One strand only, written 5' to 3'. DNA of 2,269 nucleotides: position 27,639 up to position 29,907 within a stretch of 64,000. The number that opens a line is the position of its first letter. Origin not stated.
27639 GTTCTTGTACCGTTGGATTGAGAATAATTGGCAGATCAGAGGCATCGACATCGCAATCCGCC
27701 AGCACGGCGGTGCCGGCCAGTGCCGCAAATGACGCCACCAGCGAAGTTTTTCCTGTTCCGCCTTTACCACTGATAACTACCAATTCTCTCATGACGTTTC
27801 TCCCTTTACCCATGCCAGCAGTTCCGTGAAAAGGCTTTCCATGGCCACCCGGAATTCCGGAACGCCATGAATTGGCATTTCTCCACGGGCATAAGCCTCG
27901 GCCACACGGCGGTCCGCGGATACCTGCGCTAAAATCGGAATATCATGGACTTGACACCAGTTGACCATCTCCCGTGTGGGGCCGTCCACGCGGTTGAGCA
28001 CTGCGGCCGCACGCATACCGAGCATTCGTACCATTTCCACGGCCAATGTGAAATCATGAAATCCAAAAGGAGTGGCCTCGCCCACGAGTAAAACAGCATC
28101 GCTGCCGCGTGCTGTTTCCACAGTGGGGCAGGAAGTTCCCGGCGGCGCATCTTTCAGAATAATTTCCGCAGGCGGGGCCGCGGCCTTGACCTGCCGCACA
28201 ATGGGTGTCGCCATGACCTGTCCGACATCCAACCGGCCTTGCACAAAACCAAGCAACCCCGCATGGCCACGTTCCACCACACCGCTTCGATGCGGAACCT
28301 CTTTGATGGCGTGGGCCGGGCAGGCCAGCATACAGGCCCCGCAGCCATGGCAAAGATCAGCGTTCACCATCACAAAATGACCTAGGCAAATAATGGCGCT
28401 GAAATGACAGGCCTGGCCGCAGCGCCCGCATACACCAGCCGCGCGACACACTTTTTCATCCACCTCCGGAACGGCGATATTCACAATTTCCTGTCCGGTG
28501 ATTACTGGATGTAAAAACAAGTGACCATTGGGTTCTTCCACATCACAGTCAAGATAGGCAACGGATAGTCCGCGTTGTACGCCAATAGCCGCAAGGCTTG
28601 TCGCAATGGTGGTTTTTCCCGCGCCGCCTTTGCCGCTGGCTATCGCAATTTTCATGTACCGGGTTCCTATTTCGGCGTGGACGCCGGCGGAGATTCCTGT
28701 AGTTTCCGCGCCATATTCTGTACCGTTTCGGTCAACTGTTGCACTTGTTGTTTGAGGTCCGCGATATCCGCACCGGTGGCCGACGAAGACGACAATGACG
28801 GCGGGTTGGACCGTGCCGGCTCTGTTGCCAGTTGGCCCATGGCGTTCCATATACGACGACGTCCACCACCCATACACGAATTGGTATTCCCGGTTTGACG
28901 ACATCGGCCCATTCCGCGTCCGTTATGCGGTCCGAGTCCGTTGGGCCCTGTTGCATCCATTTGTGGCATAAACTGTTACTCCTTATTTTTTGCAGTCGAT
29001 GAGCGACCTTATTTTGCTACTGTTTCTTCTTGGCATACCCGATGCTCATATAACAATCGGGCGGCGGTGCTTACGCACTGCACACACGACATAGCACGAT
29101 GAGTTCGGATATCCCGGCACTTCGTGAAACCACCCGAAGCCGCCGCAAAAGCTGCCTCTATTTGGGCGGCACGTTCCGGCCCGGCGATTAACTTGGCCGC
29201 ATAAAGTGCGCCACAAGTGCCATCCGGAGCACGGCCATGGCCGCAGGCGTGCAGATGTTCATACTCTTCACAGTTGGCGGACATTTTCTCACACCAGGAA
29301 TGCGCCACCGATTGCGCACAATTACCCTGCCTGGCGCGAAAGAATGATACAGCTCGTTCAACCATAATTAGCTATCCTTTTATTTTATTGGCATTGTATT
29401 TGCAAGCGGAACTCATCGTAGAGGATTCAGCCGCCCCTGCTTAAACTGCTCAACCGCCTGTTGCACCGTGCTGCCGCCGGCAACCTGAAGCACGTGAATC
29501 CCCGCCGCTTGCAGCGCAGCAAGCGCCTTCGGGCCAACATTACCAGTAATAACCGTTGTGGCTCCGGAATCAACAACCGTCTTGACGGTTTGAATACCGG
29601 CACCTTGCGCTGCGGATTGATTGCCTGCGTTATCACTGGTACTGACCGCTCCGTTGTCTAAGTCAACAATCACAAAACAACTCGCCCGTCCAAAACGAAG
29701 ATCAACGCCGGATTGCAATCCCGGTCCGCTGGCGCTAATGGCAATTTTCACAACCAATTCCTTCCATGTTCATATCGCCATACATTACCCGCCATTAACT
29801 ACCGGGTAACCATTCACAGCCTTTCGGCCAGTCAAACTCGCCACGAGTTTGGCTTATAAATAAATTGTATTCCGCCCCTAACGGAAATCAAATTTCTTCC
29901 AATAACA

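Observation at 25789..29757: Six-gene NifX-like / C_GCAxxG_C_C / DUF5320 / twin ferredoxin-MinD ATPase / radical-SAM cluster: an uncharacterised putative metallocluster-maturation module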

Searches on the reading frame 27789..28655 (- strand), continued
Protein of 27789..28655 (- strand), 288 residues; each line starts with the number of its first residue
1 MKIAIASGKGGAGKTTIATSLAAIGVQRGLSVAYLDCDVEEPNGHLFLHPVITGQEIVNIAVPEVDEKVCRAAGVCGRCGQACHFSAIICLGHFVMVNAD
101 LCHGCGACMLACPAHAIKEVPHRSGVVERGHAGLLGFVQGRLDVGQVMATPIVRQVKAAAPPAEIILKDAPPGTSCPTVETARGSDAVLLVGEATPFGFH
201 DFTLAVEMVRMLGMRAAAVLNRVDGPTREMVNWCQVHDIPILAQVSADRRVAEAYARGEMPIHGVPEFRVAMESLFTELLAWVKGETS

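Call 65: search_protein_families(library=pfam, proteins=[L069:13968-14333:+, L080:8352-8696:+, L002:3848-4567:+], max_evalue=0.001)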
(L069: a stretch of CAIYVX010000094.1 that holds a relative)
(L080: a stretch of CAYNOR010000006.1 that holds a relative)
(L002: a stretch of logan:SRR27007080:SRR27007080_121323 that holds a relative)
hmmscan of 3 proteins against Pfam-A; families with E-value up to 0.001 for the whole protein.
L069:13968-14333:+ (121 aa): 1 family
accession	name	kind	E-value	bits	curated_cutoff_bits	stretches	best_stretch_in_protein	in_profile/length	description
PF09719.15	C_GCAxxG_C_C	-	1.2e-08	35.5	27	1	16-99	2-88/118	Putative redox-active protein (C_GCAxxG_C_C)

L080:8352-8696:+ (114 aa): 1 family
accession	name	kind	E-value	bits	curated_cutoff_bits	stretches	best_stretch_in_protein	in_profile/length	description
PF09719.15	C_GCAxxG_C_C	-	1.3e-08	35.4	27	1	15-108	2-118/118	Putative redox-active protein (C_GCAxxG_C_C)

L002:3848-4567:+ (239 aa): 0 families

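Call 66: predict_structure(alignment_id=A3)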
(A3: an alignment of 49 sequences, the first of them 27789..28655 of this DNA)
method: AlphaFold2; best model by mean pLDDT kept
length: 288 residues; sequences in the alignment: 49
mean_pLDDT: 93.0   pTM: 0.89
mean pLDDT of the five models: 93.0, 92.9, 92.8, 90.6, 87.8
residues with pLDDT >= 90: 234; 70-90: 52; 50-70: 1; < 50: 1
segments of 3 or more residues with pLDDT < 50: none
pLDDT, mean of each block of 10 residues (from residue 1): 90 91 98 97 94 97 95 94 92 90 91 96 96 98 89 97 98 90 97 84 92 94 84 95 93 89 95 98 81
secondary structure, 60 per line:
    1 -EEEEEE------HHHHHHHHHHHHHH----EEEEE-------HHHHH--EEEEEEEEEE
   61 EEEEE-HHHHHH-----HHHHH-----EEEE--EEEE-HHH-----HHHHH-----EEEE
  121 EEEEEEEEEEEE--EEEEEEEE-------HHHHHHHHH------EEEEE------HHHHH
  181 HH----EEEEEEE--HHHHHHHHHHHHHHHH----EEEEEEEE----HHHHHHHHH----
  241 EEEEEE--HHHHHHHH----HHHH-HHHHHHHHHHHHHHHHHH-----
elements in order: E2-7 H14-27 E32-36 H44-48 E51-65 H67-72 H78-82 E88-91 E94-97 H107-111 E117-132 E135-142 H150-158 E165-169 H176-182 E187-193 H196-211 E216-223 H228-236 E241-246 H249-256 H261-264 H266-283

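Call 68: fold_search(model_id=the predicted structure, library=pdb)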
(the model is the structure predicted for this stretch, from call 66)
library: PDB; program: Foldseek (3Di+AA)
matches with E <= 10: 1180; with E <= 0.001: 209
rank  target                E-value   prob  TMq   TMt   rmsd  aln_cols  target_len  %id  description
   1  1hyq                  5.1e-10  1.00  0.54  0.66  12.3       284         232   21  MIND BACTERIAL CELL DIVISION REGULATOR FROM A. FULGIDUS (released 2001-03-14)
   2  1ion                  1.3e-09  1.00  0.58  0.68  11.1       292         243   18  THE SEPTUM SITE-DETERMINING PROTEIN MIND COMPLEXED WITH MG-ADP FROM PYROCOCCUS HORIKOSHII OT3 (released 2001-09-26)
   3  1g3q                  3.0e-09  1.00  0.58  0.69  11.1       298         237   19  CRYSTAL STRUCTURE ANALYSIS OF PYROCOCCUS FURIOSUS CELL DIVISION ATPASE MIND (released 2001-04-21)
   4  5tvk_B                1.1e-08  1.00  0.56  0.66  13.1       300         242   14  Crystal Structure of putative plasmid partition protein (BB_S35) from Borrelia burgdorferi B31 bound to AMPPNP (released 2016-11-23)
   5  9a6n_A                1.2e-08  1.00  0.52  0.58  13.3       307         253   17  Integrative model of SOJ-NRDR by crosslinking MS and deep learning (released 2024-09-18)
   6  8p53_A                1.9e-08  1.00  0.61  0.65  11.6       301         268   16  Cryo-EM structure of the c-di-GMP-free FleQ-FleN master regulator complex of P. aeruginosa (released 2023-12-13)
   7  5auq_G                2.0e-08  1.00  0.57  0.70   7.6       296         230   14  Crystal structure of ATPase-type HypB in the nucleotide free state (released 2015-06-24)
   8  6g2g_A                2.3e-08  1.00  0.53  0.56  13.0       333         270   17  Fe-S assembly Cfd1 (released 2019-01-23)
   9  3r9i_B                2.6e-08  1.00  0.57  0.64   9.9       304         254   16  2.6A resolution structure of MinD complexed with MinE (12-31) peptide (released 2011-08-17)
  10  5tvk_A                2.7e-08  1.00  0.54  0.64  12.4       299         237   13  Crystal Structure of putative plasmid partition protein (BB_S35) from Borrelia burgdorferi B31 bound to AMPPNP (released 2016-11-23)
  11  3r9j_A                2.9e-08  1.00  0.56  0.64  12.2       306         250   17  4.3A resolution structure of a MinD-MinE(I24N) protein complex (released 2011-08-17)
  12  5j1j_A                3.3e-08  1.00  0.62  0.65  11.9       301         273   17  Structure of FleN-AMPPNP complex (released 2017-03-29)
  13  5auq_F                3.5e-08  1.00  0.58  0.73   7.6       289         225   13  Crystal structure of ATPase-type HypB in the nucleotide free state (released 2015-06-24)
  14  3r9j_B                3.9e-08  1.00  0.59  0.67  12.0       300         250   16  4.3A resolution structure of a MinD-MinE(I24N) protein complex (released 2011-08-17)
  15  5auq_D                4.1e-08  1.00  0.60  0.74   6.1       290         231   14  Crystal structure of ATPase-type HypB in the nucleotide free state (released 2015-06-24)
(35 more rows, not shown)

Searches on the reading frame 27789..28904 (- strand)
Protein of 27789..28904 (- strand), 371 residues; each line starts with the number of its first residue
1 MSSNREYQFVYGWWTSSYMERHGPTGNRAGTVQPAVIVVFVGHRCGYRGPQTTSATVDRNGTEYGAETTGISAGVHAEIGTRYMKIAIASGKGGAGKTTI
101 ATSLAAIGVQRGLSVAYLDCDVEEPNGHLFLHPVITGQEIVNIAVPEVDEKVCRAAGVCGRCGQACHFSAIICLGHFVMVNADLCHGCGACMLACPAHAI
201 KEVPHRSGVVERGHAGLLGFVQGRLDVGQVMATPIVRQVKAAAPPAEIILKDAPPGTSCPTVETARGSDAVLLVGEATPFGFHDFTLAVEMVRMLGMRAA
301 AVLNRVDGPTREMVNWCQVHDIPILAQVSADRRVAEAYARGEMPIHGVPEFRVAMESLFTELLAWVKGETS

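Call 3: search_protein_families(library=pfam, proteins=[window:27789-28904:-], max_evalue=0.01)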
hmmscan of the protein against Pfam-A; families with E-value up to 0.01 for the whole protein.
window:27789-28904:- (371 aa): 17 families
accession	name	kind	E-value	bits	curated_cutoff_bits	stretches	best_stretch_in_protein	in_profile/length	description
PF01656.29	CbiA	-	4.3e-17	62.7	25.4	1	86-345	1-125/125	CobQ/CobB/MinD/ParA nucleotide binding domain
PF10609.15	ParA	-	5.8e-10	39.4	27.1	1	85-126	5-46/246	NUBPL iron-transfer P-loop NTPase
PF00037.32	Fer4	-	1.2e-07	31.7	21.1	1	179-201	2-24/24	4Fe-4S binding domain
PF12837.12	Fer4_6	-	1.1e-06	28.7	25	1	180-200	4-24/24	4Fe-4S binding domain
PF13237.11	Fer4_10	-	3.5e-06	27.3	25.5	1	179-201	3-27/53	4Fe-4S dicluster domain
PF13614.12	AAA_31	-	4.3e-06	27.2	27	1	85-122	3-40/177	AAA domain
PF12838.12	Fer4_7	-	6.2e-05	23.8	27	1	185-201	2-18/52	4Fe-4S dicluster domain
PF12797.12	Fer4_2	-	9.5e-05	22.6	24.5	1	178-197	3-22/22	4Fe-4S binding domain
PF09140.17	MipZ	-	0.00053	19.8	20.7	1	86-133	3-50/262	ATPase MipZ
PF25160.1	LdpA_Fe-S-bd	-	0.00063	19.9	27.6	1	162-204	9-47/49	LdpA Fe-S cluster-binding domain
PF13187.11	Fer4_9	-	0.0011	19.4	27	1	159-200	5-52/52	4Fe-4S dicluster domain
PF16575.11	CLP1_P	-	0.0013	19.1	26.6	1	91-125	1-35/188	mRNA cleavage and polyadenylation factor CLP1 P-loop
PF13183.11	Fer4_8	-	0.0018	19.2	27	0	182-201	2-21/68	4Fe-4S dicluster domain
PF14697.11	Fer4_21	-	0.0019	18.7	35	1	158-200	10-57/59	4Fe-4S dicluster domain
PF13484.11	Fer4_16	-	0.0024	19.1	30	1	185-203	2-20/66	4Fe-4S double cluster binding domain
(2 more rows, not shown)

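Call 4: search_protein_families(library=ncbifam, proteins=[window:27789-28904:-], max_evalue=0.01)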
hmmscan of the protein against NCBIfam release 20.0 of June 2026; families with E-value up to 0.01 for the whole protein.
window:27789-28904:- (371 aa): 47 families (the best 25 are shown)
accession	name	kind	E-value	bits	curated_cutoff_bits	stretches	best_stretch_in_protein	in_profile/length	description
NF041546.1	ParA_partition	equivalog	7.2e-13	48.5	180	2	86-122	2-38/203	ParA family partition ATPase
TIGR01969.1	minD_arch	subfamily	8.8e-13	48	201.75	2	85-131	2-48/251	cell division ATPase MinD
NF041136.1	MrpORP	equivalog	1.5e-08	34.3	450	1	85-126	7-48/365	iron-sulfur cluster carrier protein MrpORP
NF005503.0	PRK07118.1-2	equivalog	1.8e-07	30.7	252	1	159-210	143-194/292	RnfABCDGE type electron transport complex subunit B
TIGR02700.1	flavo_MJ0208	hypoth_equivalog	4.1e-07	29.5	251.35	1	130-202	126-196/234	dihydromethanopterin reductase (acceptor)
TIGR03815.1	CpaE_hom_Actino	equivalog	9.5e-07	28.2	154.45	1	85-121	113-149/340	septum site-determining protein Ssd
NF041891.1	hdrA_Methbact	equivalog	3.1e-06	25.7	1300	1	142-201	563-619/762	ferredoxin:CoB-CoM heterodisulfide reductase subunit HdrA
NF005504.0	PRK07118.1-3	equivalog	7.9e-06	25.4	437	1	146-203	210-268/293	Fe-S cluster domain-containing protein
NF040770.1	hetero_SS_HdrA2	exception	1.2e-05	23.7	1100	1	139-202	565-625/777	CoB-CoM heterodisulfide reductase HdrA2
TIGR04105.1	FeFe_hydrog_B1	subfamily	5.5e-05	22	450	1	152-203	112-162/462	monomeric [FeFe] hydrogenase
NF041836.1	rnfB_Methano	equivalog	7.9e-05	22.2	445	1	150-200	136-188/265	Rnf electron transport complex subunit RnfB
NF047398.1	AAA_KGGVGR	domain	9.2e-05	22.8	90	1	86-128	5-47/190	KGGVGR-motif variant AAA ATPase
TIGR03371.1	cellulose_yhjQ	equivalog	9.5e-05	22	157.85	1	86-123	4-41/246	cellulose biosynthesis protein BcsQ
TIGR00402.1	napF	equivalog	0.00011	22.1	102.2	1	156-200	107-148/149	ferredoxin-type protein NapF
TIGR01944.1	rnfB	subfamily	0.00011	21.8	68.7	1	145-205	107-165/190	RnfABCDGE type electron transport complex subunit B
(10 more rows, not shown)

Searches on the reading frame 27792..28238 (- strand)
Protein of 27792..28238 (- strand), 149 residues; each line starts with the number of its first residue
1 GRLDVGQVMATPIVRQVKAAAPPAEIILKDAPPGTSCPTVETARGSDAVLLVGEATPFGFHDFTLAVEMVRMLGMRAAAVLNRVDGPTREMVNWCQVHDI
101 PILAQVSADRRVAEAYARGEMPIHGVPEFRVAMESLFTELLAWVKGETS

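Call 58: search_solved_structures(query=window:27792-28238:-, max_evalue=10, show_alignments=5)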
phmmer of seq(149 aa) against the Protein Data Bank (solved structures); distinct sequences matched with E-value up to 10: 3.
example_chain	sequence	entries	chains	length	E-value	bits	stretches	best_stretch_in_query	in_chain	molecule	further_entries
13de_C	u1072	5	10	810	0.46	13.5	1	19-98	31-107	ATR-interacting protein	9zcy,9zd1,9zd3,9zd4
23ew_C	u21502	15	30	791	0.62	13.1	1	22-98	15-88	ATR-interacting protein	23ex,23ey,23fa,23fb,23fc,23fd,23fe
6d25_A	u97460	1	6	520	0.88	12.6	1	52-126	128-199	Alpha-L-arabinosidase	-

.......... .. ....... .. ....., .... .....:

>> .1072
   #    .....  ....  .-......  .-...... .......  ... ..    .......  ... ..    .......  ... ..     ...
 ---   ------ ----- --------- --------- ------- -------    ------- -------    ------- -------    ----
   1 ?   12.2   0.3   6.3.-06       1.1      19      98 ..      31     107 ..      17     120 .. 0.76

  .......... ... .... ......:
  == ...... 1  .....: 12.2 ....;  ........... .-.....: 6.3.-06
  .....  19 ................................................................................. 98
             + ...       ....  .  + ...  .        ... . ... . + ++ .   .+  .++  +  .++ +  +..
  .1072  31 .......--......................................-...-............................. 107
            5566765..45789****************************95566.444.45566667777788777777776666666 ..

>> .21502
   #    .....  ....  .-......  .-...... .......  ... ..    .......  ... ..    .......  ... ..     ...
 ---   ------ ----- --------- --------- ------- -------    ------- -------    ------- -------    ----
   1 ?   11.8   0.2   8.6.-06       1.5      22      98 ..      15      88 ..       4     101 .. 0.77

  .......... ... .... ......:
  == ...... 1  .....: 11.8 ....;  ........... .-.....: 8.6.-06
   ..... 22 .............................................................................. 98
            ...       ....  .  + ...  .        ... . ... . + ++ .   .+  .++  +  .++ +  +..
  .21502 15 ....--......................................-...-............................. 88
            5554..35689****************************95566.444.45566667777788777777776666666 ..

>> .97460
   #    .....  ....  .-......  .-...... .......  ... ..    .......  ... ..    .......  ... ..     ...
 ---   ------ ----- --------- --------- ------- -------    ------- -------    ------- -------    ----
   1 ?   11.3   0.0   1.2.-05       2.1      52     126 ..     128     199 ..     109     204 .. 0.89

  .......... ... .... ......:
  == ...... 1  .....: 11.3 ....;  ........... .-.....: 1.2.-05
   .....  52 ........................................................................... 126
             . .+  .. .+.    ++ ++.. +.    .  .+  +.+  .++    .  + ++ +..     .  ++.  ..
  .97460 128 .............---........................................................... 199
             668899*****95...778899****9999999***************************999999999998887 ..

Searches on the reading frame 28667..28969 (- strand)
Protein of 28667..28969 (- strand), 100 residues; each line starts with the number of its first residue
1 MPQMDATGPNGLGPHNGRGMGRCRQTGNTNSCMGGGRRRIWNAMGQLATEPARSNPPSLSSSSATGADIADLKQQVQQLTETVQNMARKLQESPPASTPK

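Call 3: search_protein_families(library=pfam, proteins=[window:28667-28969:-], max_evalue=0.01)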
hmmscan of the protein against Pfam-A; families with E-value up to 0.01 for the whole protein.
window:28667-28969:- (100 aa): 2 families
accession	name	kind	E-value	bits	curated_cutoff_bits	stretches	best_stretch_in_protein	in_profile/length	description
PF17253.7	DUF5320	-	5.8e-12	47.1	27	1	1-92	1-98/99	Family of unknown function (DUF5320)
PF14282.11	FlxA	-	0.0052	17.3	26.3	1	56-89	6-39/101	FlxA-like protein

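Call 4: search_protein_families(library=ncbifam, proteins=[window:28667-28969:-], max_evalue=0.01)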
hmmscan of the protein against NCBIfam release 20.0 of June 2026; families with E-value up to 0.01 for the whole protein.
window:28667-28969:- (100 aa): 0 families

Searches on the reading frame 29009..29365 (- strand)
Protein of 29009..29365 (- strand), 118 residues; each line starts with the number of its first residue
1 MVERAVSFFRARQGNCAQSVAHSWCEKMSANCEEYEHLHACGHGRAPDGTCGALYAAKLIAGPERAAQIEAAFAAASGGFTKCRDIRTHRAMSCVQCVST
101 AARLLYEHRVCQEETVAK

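Call 3: search_protein_families(library=pfam, proteins=[window:29009-29365:-], max_evalue=0.01)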
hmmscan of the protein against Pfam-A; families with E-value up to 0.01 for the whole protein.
window:29009-29365:- (118 aa): 1 family
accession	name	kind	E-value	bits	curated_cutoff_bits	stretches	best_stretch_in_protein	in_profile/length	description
PF09719.15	C_GCAxxG_C_C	-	2.3e-05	24.9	27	1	15-107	2-117/118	Putative redox-active protein (C_GCAxxG_C_C)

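Call 4: search_protein_families(library=ncbifam, proteins=[window:29009-29365:-], max_evalue=0.01)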
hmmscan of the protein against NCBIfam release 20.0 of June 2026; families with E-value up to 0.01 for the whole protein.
window:29009-29365:- (118 aa): 0 families

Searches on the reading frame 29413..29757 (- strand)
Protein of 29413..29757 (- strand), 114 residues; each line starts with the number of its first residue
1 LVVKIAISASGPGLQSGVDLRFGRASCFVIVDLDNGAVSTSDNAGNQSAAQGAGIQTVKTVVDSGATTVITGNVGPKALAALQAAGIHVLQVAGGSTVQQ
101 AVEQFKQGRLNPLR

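Call 3: search_protein_families(library=pfam, proteins=[window:29413-29757:-], max_evalue=0.01)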
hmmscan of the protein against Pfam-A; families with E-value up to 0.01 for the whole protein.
window:29413-29757:- (114 aa): 1 family
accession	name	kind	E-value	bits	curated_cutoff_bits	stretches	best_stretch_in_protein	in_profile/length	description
PF02579.22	Nitro_FeMo-Co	-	6e-22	78.2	26.3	1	15-106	2-93/94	Dinitrogenase iron-molybdenum cofactor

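Call 4: search_protein_families(library=ncbifam, proteins=[window:29413-29757:-], max_evalue=0.01)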
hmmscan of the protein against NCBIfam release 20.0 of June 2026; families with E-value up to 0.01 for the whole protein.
window:29413-29757:- (114 aa): 2 families
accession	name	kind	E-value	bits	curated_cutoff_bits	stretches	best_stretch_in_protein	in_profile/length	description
NF041136.1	MrpORP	equivalog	5.8e-09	35.7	450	1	3-109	265-364/365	iron-sulfur cluster carrier protein MrpORP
TIGR01290.1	nifB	equivalog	0.0017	17.1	343.65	1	4-105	331-437/441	nitrogenase cofactor biosynthesis protein NifB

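Call 14: search_solved_structures(query=window:29413-29751:-, max_evalue=0.01, show_alignments=2)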
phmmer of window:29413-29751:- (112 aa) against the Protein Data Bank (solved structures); distinct sequences matched with E-value up to 0.01: 6.
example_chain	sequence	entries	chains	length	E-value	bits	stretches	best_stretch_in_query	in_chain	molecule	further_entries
2wfb_A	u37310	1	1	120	1.2e-24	89.8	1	2-108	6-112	PUTATIVE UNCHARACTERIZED PROTEIN ORP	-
1rdu_A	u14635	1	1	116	3.2e-16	62.7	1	2-111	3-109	conserved hypothetical protein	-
1eo1_A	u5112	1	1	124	4e-16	62.4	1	1-112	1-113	HYPOTHETICAL PROTEIN MTH1175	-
1t3v_A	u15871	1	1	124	2.3e-09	40.8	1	4-109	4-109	conserved hypothetical protein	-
1o13_A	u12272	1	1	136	3.1e-09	40.3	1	5-109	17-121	probable NifB protein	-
2yx6_A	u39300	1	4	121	4.4e-05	27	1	1-108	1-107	Hypothetical protein PH0822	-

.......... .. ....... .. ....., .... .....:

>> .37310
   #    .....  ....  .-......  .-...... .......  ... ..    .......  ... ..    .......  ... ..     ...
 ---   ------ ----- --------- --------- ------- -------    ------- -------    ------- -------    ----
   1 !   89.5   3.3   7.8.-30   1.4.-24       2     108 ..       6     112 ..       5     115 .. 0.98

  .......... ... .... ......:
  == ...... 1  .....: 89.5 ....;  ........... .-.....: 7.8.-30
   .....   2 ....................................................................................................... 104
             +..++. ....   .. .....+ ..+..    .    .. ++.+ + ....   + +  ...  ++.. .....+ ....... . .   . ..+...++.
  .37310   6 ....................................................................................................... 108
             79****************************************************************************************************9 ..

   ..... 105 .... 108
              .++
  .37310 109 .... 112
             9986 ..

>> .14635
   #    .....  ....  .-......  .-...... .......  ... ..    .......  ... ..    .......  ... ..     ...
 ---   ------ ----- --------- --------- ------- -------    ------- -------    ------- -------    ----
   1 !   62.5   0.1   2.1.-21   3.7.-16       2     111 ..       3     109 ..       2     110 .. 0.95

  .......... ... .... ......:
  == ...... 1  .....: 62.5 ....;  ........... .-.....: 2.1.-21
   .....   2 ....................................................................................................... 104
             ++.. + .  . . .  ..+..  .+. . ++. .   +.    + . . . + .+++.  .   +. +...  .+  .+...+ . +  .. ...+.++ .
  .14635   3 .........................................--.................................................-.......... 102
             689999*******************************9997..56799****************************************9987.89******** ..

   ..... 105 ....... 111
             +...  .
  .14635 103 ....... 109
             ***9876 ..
